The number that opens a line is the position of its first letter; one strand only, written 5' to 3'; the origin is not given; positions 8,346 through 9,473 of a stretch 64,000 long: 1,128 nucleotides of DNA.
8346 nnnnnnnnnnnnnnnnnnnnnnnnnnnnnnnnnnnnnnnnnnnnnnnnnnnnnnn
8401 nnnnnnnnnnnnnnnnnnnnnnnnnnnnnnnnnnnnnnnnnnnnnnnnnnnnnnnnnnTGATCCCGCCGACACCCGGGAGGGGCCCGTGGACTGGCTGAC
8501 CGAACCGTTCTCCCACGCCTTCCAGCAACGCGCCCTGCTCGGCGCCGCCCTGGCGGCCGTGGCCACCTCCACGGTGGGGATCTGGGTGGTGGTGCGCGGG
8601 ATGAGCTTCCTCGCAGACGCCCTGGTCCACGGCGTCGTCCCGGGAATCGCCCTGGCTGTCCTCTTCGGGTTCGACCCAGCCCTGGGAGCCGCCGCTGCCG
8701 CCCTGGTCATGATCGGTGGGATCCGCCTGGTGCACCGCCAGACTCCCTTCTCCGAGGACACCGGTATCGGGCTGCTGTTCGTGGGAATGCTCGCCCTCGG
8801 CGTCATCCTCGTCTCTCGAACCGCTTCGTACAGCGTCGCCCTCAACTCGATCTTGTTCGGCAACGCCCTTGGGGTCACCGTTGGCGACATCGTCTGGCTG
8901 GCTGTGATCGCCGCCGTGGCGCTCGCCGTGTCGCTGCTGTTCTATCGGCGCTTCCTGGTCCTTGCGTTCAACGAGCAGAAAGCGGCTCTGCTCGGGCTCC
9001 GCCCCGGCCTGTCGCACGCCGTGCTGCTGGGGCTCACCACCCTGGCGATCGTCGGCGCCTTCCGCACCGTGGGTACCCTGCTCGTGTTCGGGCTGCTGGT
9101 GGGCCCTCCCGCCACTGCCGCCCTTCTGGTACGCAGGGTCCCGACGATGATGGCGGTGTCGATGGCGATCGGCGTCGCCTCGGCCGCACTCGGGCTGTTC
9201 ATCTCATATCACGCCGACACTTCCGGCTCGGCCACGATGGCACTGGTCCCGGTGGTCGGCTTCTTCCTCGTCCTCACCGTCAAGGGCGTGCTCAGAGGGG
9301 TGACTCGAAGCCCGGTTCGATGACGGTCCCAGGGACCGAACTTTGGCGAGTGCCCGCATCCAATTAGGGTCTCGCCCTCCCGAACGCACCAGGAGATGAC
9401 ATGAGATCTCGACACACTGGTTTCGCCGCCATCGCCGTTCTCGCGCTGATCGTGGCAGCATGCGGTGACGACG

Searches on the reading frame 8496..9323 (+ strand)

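Call 63: search_protein_families(library=pfam, proteins=[window:8496-9323:+], max_evalue=0.01)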
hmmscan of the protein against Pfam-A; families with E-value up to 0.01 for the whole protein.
window:8496-9323:+ (275 aa): 2 families
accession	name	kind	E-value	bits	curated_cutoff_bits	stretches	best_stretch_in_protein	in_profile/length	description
PF00950.22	ABC-3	-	1.5e-57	195.5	20.1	1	7-262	2-257/258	ABC 3 transport family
PF01032.23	FecCD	-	0.00082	18.9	26.5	1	89-238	137-283/311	FecCD transport family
